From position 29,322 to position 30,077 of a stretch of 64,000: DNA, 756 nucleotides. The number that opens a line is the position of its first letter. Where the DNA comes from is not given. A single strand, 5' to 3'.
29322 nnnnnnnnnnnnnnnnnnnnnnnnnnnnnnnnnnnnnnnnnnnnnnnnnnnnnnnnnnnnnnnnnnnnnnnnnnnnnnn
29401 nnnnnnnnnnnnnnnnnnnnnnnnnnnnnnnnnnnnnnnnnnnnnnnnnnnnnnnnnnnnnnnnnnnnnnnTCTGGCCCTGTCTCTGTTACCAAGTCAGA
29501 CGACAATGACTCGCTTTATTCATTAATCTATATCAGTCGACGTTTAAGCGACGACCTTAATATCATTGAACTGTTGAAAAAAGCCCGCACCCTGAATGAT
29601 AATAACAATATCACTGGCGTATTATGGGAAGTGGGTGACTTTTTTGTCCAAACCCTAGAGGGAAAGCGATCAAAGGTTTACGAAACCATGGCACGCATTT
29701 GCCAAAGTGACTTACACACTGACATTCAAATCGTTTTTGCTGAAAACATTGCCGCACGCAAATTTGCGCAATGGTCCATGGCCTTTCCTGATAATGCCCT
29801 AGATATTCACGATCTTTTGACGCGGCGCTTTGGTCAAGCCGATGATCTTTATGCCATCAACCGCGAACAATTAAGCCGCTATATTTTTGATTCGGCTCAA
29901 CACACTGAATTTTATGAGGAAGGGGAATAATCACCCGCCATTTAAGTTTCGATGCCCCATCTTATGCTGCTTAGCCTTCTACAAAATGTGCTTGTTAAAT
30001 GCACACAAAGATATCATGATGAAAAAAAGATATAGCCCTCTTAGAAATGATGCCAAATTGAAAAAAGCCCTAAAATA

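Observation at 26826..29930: Hybrid histidine kinase with a BLUF domain after the receiver (PAS x4, HK, REC, BLUF)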

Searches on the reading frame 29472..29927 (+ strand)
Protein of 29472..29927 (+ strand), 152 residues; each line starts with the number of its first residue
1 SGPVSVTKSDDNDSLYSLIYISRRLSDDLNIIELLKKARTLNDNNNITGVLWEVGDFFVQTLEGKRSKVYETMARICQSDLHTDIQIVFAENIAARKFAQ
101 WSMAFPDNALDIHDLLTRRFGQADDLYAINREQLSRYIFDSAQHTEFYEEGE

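Call 5: find_homologous_proteins(query=window:29472-29927:+, max_evalue=0.001)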
Query seq(152 aa): 7 candidates shared short words with the query, none scored E <= 0.001.

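Call 14: search_protein_representatives(protein=window:29478-29927:+)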
Query: 150 residues. Proteins with E-value up to 0.001 (for the whole library): 5994; up to 1e-10: 54; up to 1e-30: 1. The best 150 are listed.
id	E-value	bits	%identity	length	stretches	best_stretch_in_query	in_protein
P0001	1.8e-92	322.8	100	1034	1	1-150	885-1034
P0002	1.6e-19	86.4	37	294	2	8-106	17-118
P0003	1.0e-16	77.3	43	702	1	12-123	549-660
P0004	3.3e-16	75.7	39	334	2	12-105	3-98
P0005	6.7e-16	74.7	41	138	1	13-125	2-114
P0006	3.0e-15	72.6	38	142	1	13-133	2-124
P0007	4.9e-15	71.9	31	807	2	15-102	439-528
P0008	6.2e-14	68.3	42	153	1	10-106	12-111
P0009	2.7e-13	66.2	44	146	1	12-112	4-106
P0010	3.1e-13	66.1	35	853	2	12-102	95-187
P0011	8.4e-13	64.7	38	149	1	19-137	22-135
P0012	1.2e-12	64.1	36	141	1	13-117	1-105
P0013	1.2e-12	64.1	34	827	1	12-137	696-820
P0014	1.3e-12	64.1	34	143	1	14-122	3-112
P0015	1.3e-12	64.1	34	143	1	9-113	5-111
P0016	1.4e-12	63.9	45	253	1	13-106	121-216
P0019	4.6e-12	62.3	30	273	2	7-104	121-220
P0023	9.8e-12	61.2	31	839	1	12-132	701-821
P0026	2.0e-11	60.2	38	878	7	70-123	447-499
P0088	3.1e-10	56.4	29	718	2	12-116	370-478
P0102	4.4e-10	55.8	29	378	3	12-136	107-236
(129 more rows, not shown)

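Call 15: search_protein_families(library=pfam, proteins=[P0003, P0007, P0010, P0013, P0023, P0026, P0088, P0016, P0019, P0102], max_evalue=0.00001)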
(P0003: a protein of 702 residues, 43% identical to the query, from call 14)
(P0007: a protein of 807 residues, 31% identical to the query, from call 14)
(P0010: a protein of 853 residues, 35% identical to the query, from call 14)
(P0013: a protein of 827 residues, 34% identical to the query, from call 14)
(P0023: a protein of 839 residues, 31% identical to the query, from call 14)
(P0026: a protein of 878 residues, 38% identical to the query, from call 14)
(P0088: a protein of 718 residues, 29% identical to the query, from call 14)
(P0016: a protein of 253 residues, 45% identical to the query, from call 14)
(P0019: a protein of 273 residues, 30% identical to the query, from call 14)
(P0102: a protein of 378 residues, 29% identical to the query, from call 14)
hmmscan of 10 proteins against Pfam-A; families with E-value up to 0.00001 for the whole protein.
P0003 (702 aa): 4 families
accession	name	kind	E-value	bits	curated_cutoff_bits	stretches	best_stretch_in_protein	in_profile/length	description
PF02518.31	HATPase_c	-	5.8e-24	85.1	26.4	1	259-373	1-110/111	Histidine kinase-, DNA gyrase B-, and HSP90-like ATPase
PF00072.30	Response_reg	-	1.4e-21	77.2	30.2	1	409-522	1-109/111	Response regulator receiver domain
PF04940.18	BLUF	-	2.5e-21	76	25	1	550-639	1-92/92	Sensors of blue-light using FAD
PF00512.31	HisKA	-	8.9e-18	64.5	26.9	1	143-208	1-66/66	His Kinase A (phospho-acceptor) domain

P0007 (807 aa): 2 families
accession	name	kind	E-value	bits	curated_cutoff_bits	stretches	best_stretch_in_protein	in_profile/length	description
PF04940.18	BLUF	-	1e-54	183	25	2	84-174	1-91/92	Sensors of blue-light using FAD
PF00211.25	Guanylate_cyc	-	2.8e-20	73.1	21.9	2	228-399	5-175/183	Adenylate and Guanylate cyclase catalytic domain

P0010 (853 aa): 2 families
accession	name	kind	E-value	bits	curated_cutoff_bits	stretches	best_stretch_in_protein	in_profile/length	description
PF04940.18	BLUF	-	6.9e-56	186.8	25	2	96-187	1-92/92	Sensors of blue-light using FAD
PF00211.25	Guanylate_cyc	-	4.8e-08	33.3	21.9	0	254-368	20-138/183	Adenylate and Guanylate cyclase catalytic domain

P0013 (827 aa): 4 families
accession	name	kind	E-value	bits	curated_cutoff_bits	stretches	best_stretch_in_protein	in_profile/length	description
PF02518.31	HATPase_c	-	3.5e-28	98.7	26.4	1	422-539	2-110/111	Histidine kinase-, DNA gyrase B-, and HSP90-like ATPase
PF04940.18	BLUF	-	2.5e-23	82.4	25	1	697-784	1-91/92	Sensors of blue-light using FAD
PF00072.30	Response_reg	-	3.6e-21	75.8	30.2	1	562-672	1-106/111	Response regulator receiver domain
PF00512.31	HisKA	-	4.6e-18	65.5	26.9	1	309-374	1-66/66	His Kinase A (phospho-acceptor) domain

P0023 (839 aa): 4 families
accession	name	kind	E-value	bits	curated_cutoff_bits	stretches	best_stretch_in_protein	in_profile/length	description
PF02518.31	HATPase_c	-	1.3e-25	90.4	26.4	1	430-542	2-110/111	Histidine kinase-, DNA gyrase B-, and HSP90-like ATPase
PF04940.18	BLUF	-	2.1e-23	82.7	25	1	702-791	1-92/92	Sensors of blue-light using FAD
PF00072.30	Response_reg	-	8.7e-20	71.4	30.2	1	568-680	2-109/111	Response regulator receiver domain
PF00512.31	HisKA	-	2.2e-18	66.5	26.9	1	318-382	2-66/66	His Kinase A (phospho-acceptor) domain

P0026 (878 aa): 9 families
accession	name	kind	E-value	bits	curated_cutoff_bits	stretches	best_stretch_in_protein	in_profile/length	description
PF00515.34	TPR_1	-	3.5e-29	99.8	27.8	0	722-747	1-26/34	Tetratricopeptide repeat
PF13174.12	TPR_6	-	5.2e-16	58.6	26.3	0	724-755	2-33/33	Tetratricopeptide repeat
PF13432.12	TPR_16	-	2.7e-14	53.7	32.7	0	603-665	7-60/65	Tetratricopeptide repeat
PF13181.12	TPR_8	-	1.2e-13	50.4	25.7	0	679-704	1-26/34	Tetratricopeptide repeat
PF07719.23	TPR_2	-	3.3e-13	49.1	27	0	679-707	1-29/34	Tetratricopeptide repeat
PF13424.12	TPR_12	-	2.1e-12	47.5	30.1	0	678-748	2-71/77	Tetratricopeptide repeat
PF13191.12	AAA_16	-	8.1e-08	33.4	32.6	1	26-174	1-148/167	AAA ATPase domain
PF13646.12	HEAT_2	-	1.4e-06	28.9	27.7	0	628-725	13-87/88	HEAT repeats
PF13428.12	TPR_14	-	1.8e-06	28.5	23.5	0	560-588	11-39/44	Tetratricopeptide repeat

P0088 (718 aa): 2 families
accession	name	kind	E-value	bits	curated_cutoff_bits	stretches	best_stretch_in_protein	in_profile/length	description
PF04940.18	BLUF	-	2.8e-51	172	25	2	371-461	1-91/92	Sensors of blue-light using FAD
PF00211.25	Guanylate_cyc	-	2.3e-12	47.3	21.9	0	187-323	46-174/183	Adenylate and Guanylate cyclase catalytic domain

P0016 (253 aa): 2 families
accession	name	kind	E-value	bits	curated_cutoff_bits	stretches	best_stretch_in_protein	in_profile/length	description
PF04940.18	BLUF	-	1.6e-26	92.6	25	1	122-211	2-92/92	Sensors of blue-light using FAD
PF01627.28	Hpt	-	1.6e-09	38.3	24.6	1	10-94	3-79/84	Hpt domain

P0019 (273 aa): 1 family
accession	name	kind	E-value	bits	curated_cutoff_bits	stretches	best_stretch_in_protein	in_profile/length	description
PF04940.18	BLUF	-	6.1e-54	180.6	25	2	127-218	1-92/92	Sensors of blue-light using FAD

P0102 (378 aa): 1 family
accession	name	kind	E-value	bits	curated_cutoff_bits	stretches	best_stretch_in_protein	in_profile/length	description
PF04940.18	BLUF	-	1.8e-71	236.8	25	3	108-198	1-91/92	Sensors of blue-light using FAD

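Call 16: list_cluster_members(proteins=[P0001, P0003, P0013, P0023, P0007])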
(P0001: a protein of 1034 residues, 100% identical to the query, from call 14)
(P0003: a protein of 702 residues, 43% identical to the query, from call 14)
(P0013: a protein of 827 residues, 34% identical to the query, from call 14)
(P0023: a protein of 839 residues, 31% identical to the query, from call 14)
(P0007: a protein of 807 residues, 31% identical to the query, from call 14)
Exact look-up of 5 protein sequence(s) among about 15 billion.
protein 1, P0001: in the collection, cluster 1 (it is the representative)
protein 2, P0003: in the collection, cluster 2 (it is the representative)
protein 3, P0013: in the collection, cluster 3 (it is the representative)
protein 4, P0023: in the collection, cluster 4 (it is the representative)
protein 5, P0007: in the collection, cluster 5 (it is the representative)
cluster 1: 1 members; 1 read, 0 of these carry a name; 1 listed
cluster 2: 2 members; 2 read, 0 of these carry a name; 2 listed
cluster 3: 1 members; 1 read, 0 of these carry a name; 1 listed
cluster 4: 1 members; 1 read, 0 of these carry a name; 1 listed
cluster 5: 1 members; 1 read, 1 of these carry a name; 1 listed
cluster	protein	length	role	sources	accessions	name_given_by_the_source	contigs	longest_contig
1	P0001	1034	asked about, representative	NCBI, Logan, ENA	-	-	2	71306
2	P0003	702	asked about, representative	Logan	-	-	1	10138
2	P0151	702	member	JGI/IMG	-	-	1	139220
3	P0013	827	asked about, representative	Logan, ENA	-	-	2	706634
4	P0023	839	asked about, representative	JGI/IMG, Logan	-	-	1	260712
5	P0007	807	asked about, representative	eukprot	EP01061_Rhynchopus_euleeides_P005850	TRINITY_DN1497_c0_g1_i6.p1 TRINITY_DN1497_c0_g1~~TRINITY_DN1497_c0_g1_i6.p1 ORF ...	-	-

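Call 18: search_solved_structures(query=window:29478-29927:+, max_evalue=0.01, show_alignments=5)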
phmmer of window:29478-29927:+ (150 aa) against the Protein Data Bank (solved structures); distinct sequences matched with E-value up to 0.01: 20.
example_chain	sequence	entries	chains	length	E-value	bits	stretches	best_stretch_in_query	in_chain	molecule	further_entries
2byc_A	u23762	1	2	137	6.3e-11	45.6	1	11-103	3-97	BLUE-LIGHT RECEPTOR OF THE BLUF-FAMILY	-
1x0p_A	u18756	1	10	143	2.3e-10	43.7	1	13-104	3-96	hypothetical protein Tll0078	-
8i98_A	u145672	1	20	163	5.6e-10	42.5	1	13-104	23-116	Tll0078 protein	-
2hfn_A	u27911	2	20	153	6.9e-10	42.2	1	12-116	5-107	Synechocystis Photoreceptor (Slr1694) | Activator of photopigment and puc expression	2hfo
3mzi_A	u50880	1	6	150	3.6e-09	39.9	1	12-116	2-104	Activator of photopigment and puc expression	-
2bun_A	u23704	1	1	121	7e-09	38.9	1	23-112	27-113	APPA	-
2iyg_A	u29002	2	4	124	1.1e-08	38.3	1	21-112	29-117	APPA, ANTIREPRESSOR OF PPSR, SENSOR OF BLUE LIGHT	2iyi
1yrx_A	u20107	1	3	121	1.6e-08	37.8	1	28-113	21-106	hypothetical protein Rsph03001874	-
6w6z_A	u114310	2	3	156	5.2e-08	36.1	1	28-116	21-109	BLUF domain-containing protein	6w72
4hh1_A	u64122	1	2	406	9.7e-08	35.2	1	24-113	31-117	AppA protein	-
4hh0_A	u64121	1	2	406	9.9e-08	35.2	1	23-113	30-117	AppA protein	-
5m27_A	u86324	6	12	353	5e-07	32.9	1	15-102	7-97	Beta subunit of photoactivated adenylyl cyclase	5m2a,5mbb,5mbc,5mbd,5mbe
5mbh_A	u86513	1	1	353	5.1e-07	32.9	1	15-102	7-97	Beta subunit of photoactivated adenylyl cyclase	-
5mbj_A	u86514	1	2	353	6.7e-07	32.5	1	15-102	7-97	Beta subunit of photoactivated adenylyl cyclase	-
5mbk_A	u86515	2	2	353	1.5e-06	31.4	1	15-102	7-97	Beta subunit of photoactivated adenylyl cyclase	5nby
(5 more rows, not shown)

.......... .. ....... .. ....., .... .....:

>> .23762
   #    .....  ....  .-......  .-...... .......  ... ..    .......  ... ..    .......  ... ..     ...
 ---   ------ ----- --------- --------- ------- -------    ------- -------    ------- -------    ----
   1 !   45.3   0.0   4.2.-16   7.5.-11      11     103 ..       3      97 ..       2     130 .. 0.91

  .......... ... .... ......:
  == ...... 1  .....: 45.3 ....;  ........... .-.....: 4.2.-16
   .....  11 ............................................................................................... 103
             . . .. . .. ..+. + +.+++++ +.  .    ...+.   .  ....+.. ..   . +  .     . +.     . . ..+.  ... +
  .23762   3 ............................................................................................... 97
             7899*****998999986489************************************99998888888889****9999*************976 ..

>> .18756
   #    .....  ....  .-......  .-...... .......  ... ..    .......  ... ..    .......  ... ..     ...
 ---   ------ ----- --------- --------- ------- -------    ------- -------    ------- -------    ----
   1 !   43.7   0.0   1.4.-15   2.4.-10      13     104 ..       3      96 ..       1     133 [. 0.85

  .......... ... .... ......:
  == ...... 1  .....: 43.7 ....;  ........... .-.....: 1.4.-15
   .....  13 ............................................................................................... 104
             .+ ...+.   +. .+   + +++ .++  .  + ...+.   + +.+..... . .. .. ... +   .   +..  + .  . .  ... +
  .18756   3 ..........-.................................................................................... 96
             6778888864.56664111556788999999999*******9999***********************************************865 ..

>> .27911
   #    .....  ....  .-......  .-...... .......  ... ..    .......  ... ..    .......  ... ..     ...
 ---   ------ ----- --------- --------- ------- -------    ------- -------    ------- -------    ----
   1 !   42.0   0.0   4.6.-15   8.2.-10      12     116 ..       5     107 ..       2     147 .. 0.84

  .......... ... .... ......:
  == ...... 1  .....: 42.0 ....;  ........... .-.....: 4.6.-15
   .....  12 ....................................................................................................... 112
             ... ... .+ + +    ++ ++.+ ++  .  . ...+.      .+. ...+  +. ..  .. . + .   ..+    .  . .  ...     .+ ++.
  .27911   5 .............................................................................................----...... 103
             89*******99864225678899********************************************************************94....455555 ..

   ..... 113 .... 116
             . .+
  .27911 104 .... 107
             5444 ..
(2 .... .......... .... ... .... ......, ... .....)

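Call 20: find_encoding_contigs(protein=P0001, flank=3000, max_places=4)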
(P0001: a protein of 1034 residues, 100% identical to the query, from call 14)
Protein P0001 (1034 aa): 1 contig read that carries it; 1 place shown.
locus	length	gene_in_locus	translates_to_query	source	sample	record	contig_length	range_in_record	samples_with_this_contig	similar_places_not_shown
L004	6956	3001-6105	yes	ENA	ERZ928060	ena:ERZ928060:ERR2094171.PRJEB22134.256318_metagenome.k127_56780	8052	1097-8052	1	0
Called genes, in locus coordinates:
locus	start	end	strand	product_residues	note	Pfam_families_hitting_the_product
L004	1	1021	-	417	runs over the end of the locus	PF00015:MCPsignal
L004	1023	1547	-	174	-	PF08448:PAS_4 (weak), PF13426:PAS_9, PF00989:PAS, PF08447:PAS_3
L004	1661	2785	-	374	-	PF22020:RlmL_1st, PF02926:THUMP (weak), PF01170:UPF0020, PF13847:Methyltransf_31 (faint)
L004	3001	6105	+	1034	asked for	PF08447:PAS_3, PF08448:PAS_4, PF13426:PAS_9, PF00989:PAS, PF08448:PAS_4, PF08447:PAS_3, PF13426:PAS_9, PF00512:HisKA, +7 more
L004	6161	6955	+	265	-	?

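Call 21: find_encoding_contigs(protein=P0003, flank=8000, max_places=3)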
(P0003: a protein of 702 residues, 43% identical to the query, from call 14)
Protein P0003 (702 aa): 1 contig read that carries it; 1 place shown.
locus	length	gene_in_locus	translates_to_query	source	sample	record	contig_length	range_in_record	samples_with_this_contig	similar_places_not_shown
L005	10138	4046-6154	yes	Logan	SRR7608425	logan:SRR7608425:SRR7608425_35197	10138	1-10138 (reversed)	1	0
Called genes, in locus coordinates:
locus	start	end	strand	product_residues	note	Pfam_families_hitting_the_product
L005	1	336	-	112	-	?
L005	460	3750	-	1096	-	PF02012:BNR (faint), PF15902:Sortilin-Vps10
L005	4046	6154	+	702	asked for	PF00512:HisKA, PF02518:HATPase_c, PF00072:Response_reg, PF04940:BLUF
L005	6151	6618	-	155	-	PF13404:HTH_AsnC-type, PF13412:HTH_24, PF01037:AsnC_trans_reg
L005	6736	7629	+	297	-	PF00351:Biopterin_H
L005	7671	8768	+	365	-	PF14696:Glyoxalase_5, PF13669:Glyoxalase_4 (faint), PF00903:Glyoxalase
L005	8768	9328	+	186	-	PF00903:Glyoxalase, PF13669:Glyoxalase_4 (weak), PF18029:Glyoxalase_6 (weak)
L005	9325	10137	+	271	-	?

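Call 22: find_encoding_contigs(protein=P0013, flank=8000, max_places=2)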
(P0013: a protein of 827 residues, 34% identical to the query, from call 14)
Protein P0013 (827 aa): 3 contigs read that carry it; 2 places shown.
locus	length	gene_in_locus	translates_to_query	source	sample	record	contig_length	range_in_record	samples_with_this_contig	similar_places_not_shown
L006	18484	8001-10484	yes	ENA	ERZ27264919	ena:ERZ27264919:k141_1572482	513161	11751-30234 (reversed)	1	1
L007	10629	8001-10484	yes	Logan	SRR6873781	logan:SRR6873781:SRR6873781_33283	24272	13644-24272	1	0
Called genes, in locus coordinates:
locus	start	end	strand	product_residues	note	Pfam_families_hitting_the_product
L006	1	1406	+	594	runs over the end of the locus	PF04273:BLH_phosphatase, PF00890:FAD_binding_2 (faint), PF07992:Pyr_redox_2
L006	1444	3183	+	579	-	PF00916:Sulfate_transp, PF01740:STAS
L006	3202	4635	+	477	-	PF01654:Cyt_bd_oxida_I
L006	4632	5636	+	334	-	PF02322:Cyt_bd_oxida_II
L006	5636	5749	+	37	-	-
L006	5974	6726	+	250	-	PF03502:Channel_Tsx, PF16412:DUF5020 (faint)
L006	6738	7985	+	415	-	PF13458:Peripla_BP_6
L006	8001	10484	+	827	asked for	PF00512:HisKA, PF02518:HATPase_c, PF00072:Response_reg, PF04940:BLUF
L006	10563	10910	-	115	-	PF01205:Impact_N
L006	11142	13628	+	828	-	PF12704:MacB_PCD, PF02687:FtsX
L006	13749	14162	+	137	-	-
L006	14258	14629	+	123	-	PF03965:Penicillinase_R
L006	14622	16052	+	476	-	PF05569:Peptidase_M56, PF01551:Peptidase_M23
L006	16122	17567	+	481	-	PF07676:PD40 (faint)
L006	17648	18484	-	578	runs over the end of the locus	PF00512:HisKA, PF02518:HATPase_c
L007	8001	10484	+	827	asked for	PF00512:HisKA, PF02518:HATPase_c, PF00072:Response_reg, PF04940:BLUF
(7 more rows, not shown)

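Call 23: find_encoding_contigs(protein=P0023, flank=8000, max_places=2)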
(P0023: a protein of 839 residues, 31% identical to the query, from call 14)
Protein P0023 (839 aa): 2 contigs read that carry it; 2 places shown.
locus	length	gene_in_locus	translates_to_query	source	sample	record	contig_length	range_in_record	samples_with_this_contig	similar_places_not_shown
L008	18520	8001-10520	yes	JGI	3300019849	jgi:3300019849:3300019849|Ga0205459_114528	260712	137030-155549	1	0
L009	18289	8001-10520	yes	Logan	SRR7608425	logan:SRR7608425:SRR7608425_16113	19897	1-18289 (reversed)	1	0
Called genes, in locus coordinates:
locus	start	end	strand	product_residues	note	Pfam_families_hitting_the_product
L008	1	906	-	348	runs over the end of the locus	PF00180:Iso_dh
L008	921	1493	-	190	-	PF00694:Aconitase_C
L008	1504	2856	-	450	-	PF00330:Aconitase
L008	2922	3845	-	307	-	PF01063:Aminotran_4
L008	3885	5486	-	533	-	PF00682:HMGL-like, PF22617:HCS_D2, PF08502:LeuA_dimer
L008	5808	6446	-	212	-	PF07310:PAS_5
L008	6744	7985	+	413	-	PF13458:Peripla_BP_6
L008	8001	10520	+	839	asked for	PF00512:HisKA, PF02518:HATPase_c, PF00072:Response_reg, PF04940:BLUF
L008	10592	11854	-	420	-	PF05977:MFS_3, PF07690:MFS_1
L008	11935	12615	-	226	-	PF00857:Isochorismatase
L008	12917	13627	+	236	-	PF02678:Pirin, PF07883:Cupin_2 (faint), PF17954:Pirin_C_2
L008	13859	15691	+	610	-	PF01979:Amidohydro_1 (faint), PF07969:Amidohydro_3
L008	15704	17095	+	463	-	PF00264:Tyrosinase, PF12142:PPO1_DWL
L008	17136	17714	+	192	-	PF04264:YceI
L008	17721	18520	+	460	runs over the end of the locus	PF13372:Alginate_exp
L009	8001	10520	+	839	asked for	PF00512:HisKA, PF02518:HATPase_c, PF00072:Response_reg, PF04940:BLUF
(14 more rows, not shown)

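Call 24: find_encoding_contigs(protein=P0016, flank=8000, max_places=2)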
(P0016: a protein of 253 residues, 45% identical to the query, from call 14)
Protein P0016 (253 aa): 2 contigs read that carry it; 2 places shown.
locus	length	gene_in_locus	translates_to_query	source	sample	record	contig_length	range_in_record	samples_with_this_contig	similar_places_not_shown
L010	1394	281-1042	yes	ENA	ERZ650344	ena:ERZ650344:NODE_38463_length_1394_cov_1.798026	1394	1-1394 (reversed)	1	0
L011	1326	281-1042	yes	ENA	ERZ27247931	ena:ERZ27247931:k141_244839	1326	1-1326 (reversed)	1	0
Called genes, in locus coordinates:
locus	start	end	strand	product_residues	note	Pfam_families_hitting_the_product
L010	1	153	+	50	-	?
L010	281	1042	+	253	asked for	PF01627:Hpt, PF04940:BLUF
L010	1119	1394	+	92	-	?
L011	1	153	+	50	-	?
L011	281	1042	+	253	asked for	PF01627:Hpt, PF04940:BLUF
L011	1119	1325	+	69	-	?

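Call 35: find_related_loci(query=A2, collection=metagenome_contigs, flank=4000)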
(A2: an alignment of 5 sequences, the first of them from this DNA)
Query A2 (140 aa) in metagenome_contigs; peptide patterns used: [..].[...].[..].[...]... (x = any residue, [..] = any of these).
193 stretches matched a pattern; 120 encode a relative of the query (tblastn E <= 1e-3); the best 80 are kept; 80 distinct loci.
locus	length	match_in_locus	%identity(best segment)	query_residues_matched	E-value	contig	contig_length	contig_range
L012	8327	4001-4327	44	3-110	5e-21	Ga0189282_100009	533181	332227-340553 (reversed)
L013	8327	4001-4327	44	3-110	5e-21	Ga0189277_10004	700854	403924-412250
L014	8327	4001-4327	40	3-110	1e-20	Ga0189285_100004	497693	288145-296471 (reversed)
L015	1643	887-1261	38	3-117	6e-18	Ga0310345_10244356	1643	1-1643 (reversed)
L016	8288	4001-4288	45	3-96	3e-17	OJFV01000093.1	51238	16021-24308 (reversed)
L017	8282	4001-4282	43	5-96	9e-17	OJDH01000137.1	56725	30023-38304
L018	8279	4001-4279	35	3-93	5e-14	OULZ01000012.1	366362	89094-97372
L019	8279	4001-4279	38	3-93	3e-14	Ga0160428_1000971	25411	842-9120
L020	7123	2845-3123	34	3-93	3e-14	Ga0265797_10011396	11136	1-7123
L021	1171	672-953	38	2-93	3e-14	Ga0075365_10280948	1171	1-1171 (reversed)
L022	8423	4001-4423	35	2-133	8e-14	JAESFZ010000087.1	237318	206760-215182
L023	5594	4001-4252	39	21-100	1e-13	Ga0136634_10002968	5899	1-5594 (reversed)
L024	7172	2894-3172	34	3-93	2e-13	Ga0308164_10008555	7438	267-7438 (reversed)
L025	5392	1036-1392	36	3-118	2e-13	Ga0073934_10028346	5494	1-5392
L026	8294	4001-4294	33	2-97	2e-13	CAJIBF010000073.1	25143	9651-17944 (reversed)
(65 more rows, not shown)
